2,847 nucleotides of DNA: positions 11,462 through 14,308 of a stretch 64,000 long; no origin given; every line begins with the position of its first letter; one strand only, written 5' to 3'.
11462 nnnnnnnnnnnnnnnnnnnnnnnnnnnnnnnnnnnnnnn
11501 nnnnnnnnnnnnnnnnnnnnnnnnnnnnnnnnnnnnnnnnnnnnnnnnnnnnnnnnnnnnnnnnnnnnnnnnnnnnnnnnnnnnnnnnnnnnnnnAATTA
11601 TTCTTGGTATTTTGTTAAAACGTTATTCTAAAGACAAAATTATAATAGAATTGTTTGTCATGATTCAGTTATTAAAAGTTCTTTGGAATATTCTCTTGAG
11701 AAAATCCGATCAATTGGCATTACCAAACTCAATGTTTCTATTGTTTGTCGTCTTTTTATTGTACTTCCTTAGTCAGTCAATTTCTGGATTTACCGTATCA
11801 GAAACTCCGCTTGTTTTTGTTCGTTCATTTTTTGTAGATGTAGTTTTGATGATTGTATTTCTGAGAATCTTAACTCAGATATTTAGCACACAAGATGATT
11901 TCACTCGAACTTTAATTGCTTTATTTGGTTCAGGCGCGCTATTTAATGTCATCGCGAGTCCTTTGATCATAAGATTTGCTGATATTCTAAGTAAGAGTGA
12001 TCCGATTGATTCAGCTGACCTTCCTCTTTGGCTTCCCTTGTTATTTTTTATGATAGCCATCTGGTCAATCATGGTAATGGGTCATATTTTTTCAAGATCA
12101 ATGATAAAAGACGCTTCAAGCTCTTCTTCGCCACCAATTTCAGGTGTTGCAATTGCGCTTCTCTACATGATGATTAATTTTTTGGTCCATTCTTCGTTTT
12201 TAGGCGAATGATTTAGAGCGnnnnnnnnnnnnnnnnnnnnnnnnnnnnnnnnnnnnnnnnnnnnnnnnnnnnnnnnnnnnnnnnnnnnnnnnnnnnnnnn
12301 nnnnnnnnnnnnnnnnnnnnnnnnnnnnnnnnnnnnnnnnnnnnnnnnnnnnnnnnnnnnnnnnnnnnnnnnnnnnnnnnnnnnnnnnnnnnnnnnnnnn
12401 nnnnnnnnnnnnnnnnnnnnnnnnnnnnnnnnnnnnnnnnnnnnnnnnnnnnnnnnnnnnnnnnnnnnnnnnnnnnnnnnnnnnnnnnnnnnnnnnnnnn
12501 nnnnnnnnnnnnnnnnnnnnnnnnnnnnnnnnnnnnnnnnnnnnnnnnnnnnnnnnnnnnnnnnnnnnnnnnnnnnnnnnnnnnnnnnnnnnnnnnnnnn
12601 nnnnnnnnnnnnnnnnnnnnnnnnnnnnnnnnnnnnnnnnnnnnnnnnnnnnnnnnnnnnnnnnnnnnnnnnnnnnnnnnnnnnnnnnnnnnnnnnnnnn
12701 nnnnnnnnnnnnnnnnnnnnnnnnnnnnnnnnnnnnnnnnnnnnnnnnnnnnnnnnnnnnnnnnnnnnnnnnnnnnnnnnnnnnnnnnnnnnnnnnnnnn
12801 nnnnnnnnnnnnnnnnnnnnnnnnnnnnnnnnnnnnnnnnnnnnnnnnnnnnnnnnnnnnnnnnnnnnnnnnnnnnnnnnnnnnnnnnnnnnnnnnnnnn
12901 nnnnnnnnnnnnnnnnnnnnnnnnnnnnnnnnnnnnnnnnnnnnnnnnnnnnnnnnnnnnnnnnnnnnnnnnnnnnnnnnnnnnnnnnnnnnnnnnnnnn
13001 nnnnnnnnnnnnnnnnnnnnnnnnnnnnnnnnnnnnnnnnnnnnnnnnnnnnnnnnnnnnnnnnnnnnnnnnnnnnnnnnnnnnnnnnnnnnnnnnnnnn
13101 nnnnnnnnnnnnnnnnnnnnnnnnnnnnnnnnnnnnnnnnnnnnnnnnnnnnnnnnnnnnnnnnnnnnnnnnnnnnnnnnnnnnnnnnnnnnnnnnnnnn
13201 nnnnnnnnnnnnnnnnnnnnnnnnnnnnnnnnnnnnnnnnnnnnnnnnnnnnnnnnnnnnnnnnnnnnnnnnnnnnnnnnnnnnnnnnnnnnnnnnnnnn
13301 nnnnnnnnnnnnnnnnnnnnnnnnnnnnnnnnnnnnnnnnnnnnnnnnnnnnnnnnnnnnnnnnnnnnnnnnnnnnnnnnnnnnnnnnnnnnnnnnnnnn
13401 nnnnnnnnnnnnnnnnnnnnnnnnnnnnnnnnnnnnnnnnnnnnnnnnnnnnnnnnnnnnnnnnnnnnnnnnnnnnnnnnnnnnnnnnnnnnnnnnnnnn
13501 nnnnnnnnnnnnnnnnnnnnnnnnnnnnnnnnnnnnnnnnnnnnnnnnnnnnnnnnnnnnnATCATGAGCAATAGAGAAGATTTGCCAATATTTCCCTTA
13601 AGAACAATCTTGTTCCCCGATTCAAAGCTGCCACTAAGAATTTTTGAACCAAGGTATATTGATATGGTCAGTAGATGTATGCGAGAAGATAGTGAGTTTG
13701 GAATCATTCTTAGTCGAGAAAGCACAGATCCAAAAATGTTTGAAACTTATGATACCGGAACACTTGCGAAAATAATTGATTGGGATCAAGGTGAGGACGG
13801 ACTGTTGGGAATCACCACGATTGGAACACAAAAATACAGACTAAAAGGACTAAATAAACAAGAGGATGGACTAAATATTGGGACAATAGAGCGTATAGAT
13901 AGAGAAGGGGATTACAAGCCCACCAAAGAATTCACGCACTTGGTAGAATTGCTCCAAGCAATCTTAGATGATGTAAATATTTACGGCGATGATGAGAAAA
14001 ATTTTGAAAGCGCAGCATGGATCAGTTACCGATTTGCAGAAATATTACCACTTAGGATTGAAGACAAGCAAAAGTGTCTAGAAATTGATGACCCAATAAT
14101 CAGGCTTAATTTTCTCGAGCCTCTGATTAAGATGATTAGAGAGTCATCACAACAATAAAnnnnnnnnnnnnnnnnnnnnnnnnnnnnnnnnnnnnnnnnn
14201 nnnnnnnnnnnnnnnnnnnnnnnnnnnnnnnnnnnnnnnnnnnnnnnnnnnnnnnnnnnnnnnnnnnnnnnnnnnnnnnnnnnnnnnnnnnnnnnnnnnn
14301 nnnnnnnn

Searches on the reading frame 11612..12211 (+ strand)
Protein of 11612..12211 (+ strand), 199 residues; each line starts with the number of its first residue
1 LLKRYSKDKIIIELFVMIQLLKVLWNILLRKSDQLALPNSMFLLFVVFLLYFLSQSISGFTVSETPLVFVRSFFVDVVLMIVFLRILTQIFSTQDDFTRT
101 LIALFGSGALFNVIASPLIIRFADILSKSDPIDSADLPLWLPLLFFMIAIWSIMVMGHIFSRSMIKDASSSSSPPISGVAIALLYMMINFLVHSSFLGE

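Call 29: search_protein_families(library=pfam, proteins=[window:11612-12211:+], max_evalue=0.01)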
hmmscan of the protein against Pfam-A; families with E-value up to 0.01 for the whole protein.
window:11612-12211:+ (199 aa): 1 family
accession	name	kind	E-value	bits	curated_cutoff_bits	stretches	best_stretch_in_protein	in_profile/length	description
PF04893.22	Yip1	-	0.0074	16.6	28.6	1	42-186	32-168/173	Yip1 domain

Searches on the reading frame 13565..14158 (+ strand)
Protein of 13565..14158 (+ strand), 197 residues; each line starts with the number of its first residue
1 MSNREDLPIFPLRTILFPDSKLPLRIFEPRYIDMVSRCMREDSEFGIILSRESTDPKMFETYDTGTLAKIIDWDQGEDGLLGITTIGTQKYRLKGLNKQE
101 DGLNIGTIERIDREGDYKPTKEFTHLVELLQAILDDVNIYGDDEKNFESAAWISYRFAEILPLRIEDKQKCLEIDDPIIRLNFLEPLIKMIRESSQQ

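Call 29: search_protein_families(library=pfam, proteins=[window:13565-14158:+], max_evalue=0.01)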
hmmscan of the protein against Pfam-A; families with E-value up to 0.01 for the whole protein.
window:13565-14158:+ (197 aa): 1 family
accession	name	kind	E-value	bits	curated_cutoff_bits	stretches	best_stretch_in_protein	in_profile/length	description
PF02190.22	LON_substr_bdg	-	1.8e-27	97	28.7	1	7-185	2-195/200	ATP-dependent protease La (LON) substrate-binding domain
